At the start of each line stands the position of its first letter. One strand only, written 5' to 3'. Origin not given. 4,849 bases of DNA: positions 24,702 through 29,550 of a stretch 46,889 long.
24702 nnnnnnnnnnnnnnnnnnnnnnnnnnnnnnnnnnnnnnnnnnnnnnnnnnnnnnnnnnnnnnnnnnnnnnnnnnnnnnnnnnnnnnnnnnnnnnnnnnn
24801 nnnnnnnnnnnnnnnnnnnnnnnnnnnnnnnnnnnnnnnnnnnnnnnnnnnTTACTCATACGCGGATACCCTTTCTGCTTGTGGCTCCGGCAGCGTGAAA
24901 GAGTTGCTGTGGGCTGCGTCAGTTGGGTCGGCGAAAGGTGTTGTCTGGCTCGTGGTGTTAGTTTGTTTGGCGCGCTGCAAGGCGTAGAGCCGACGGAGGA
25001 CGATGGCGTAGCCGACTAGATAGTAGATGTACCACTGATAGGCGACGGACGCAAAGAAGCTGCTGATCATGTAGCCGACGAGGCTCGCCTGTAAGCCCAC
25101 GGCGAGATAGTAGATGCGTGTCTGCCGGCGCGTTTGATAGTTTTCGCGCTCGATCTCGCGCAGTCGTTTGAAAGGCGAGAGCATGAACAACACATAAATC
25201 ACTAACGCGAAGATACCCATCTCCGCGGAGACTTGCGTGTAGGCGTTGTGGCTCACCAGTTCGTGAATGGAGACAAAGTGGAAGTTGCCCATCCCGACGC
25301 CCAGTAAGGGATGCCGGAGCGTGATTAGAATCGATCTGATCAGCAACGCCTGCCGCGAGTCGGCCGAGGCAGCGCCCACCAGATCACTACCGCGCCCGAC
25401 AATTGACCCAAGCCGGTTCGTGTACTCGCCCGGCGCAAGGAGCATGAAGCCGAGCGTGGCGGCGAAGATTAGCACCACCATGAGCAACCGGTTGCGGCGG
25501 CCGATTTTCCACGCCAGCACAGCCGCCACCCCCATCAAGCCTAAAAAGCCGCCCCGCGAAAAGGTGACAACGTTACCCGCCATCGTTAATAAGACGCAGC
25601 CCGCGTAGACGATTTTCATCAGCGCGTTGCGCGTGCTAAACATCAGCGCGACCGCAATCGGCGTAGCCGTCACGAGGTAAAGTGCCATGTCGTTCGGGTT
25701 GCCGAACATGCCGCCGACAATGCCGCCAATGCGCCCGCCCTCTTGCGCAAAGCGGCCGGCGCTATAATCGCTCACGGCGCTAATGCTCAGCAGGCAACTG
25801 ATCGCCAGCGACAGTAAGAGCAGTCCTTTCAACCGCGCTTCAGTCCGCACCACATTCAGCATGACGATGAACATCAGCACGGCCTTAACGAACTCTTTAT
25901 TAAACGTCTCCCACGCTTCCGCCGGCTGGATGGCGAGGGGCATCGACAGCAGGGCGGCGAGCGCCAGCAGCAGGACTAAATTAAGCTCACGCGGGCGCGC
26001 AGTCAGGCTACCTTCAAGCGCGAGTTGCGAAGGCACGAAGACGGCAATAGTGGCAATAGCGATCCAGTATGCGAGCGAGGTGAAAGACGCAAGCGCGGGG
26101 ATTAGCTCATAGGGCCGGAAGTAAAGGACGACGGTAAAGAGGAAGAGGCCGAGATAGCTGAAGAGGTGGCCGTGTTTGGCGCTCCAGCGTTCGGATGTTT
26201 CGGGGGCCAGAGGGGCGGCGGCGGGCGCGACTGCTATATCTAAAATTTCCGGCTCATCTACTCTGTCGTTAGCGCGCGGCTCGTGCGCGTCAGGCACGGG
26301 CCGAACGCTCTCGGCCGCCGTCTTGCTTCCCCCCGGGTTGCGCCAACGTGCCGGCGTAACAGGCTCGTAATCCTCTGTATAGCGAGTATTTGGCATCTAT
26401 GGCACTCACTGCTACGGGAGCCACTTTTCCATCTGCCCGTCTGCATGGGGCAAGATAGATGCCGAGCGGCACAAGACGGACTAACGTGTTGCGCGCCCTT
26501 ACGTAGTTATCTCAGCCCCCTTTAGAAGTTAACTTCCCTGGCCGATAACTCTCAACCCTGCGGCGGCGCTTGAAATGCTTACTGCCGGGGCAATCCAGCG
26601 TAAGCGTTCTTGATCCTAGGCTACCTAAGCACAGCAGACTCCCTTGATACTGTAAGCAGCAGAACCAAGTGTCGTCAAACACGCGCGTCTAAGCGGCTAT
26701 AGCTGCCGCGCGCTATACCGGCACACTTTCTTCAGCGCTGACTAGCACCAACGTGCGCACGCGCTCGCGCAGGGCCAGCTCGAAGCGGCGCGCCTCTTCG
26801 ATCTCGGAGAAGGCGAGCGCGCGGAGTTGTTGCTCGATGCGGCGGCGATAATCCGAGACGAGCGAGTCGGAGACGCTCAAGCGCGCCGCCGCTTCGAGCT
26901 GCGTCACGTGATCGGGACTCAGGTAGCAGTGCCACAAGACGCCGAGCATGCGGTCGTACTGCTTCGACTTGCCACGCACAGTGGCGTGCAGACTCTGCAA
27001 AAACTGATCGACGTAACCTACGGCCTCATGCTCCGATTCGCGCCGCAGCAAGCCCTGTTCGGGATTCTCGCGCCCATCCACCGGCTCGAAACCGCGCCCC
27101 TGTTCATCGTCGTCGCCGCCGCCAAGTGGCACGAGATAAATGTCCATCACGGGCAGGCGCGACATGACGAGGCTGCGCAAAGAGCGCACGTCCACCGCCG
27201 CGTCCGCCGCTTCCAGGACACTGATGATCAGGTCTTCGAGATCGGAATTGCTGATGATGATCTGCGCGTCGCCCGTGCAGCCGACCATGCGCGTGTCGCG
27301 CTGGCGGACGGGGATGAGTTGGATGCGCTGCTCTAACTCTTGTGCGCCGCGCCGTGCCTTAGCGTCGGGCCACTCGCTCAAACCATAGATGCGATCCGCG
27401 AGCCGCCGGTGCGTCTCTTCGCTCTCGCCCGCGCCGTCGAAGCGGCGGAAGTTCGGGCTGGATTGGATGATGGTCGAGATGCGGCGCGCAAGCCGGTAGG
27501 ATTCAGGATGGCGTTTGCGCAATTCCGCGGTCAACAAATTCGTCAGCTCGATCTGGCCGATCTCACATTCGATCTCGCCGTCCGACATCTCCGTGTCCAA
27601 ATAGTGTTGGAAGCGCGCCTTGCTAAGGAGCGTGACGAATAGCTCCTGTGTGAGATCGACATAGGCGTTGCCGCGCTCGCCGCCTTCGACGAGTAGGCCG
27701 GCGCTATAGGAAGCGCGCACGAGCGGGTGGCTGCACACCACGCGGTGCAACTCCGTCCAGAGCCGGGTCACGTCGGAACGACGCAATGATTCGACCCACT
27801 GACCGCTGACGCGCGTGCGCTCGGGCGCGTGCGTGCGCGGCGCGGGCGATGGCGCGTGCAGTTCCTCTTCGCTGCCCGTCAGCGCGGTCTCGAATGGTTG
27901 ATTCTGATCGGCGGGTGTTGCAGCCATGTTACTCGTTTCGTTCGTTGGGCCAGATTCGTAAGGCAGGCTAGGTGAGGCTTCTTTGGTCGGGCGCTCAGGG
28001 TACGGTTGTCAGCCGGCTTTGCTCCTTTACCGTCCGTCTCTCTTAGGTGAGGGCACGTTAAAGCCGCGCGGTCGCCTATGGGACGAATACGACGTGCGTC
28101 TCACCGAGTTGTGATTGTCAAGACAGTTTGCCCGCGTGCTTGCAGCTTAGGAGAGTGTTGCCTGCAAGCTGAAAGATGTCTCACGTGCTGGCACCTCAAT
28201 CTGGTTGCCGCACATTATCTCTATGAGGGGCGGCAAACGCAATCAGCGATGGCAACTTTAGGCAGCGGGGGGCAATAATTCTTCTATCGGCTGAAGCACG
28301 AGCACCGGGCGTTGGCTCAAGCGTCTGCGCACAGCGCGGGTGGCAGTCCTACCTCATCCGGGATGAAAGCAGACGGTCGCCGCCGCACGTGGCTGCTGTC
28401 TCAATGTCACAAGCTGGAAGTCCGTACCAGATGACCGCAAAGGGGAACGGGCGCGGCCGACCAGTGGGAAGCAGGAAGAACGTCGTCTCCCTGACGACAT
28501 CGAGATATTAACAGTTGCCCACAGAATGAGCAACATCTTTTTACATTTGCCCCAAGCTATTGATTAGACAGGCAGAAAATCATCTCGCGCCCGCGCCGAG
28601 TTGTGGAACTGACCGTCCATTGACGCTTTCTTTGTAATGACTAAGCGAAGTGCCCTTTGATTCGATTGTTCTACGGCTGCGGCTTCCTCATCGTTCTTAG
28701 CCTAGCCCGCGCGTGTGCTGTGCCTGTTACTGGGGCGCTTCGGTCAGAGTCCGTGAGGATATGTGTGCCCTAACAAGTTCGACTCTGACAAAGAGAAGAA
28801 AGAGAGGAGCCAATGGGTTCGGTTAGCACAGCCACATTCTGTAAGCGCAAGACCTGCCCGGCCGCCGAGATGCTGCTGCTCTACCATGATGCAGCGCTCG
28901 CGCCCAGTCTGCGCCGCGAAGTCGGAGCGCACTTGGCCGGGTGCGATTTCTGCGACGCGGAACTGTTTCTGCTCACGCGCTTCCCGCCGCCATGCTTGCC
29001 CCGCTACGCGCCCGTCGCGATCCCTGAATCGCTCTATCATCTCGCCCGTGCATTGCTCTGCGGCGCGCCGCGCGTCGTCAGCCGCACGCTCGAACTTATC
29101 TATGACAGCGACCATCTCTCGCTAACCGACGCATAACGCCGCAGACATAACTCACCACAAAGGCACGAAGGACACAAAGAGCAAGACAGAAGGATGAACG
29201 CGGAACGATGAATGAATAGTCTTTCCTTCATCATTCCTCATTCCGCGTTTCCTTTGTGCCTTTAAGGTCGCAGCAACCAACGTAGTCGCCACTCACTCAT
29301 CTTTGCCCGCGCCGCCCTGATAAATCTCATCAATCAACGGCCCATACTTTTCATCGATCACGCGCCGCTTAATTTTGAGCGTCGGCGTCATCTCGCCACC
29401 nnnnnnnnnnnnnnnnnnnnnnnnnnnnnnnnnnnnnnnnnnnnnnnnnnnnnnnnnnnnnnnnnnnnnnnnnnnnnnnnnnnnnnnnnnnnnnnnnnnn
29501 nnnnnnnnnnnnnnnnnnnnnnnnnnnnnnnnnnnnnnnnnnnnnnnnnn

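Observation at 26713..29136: Divergent pair at the head of the locus: oversized ECF-like sigma protein with an internal insertion, plus a soluble RsrA-sized zinc anti-sigma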

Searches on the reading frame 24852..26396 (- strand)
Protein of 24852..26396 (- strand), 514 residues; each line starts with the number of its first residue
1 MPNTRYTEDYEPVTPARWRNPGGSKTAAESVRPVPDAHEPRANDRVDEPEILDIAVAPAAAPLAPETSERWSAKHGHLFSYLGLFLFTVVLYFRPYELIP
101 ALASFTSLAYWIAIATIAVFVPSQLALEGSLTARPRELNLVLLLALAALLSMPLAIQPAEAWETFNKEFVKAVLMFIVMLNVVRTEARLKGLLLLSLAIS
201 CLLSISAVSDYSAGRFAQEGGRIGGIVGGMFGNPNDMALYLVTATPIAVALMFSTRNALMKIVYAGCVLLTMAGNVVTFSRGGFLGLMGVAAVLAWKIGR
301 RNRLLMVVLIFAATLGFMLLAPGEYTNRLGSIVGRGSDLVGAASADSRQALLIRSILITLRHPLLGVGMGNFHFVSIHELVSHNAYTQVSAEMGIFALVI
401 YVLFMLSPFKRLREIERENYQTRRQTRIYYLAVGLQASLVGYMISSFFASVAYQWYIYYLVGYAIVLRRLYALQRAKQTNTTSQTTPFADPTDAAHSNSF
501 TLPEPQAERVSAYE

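Call 7: search_protein_families(library=pfam, proteins=[window:24852-26396:-], max_evalue=0.001)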
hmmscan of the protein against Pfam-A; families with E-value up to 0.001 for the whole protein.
window:24852-26396:- (514 aa): 1 family
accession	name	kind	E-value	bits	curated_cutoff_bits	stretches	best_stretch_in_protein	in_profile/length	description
PF04932.20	Wzy_C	-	5.1e-11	43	31.7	1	268-402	3-149/149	O-Antigen ligase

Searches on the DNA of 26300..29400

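Call 38: search_rna_families(source=window, start=26300, end=29400, threshold=evalue, max_evalue=1)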
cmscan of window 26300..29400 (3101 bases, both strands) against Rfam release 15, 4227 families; matches with E-value up to 1: 2.
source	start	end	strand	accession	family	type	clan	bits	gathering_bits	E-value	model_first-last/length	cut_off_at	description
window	29185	29260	-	RF03988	mir-6301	Gene; miRNA;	-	37.8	70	2.3e-06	1-78/78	no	mir-6301 microRNA precursor family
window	26863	26896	-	RF01390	isrG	Gene; sRNA;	-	18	100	0.056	80-113/279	no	isrG Hfq binding RNA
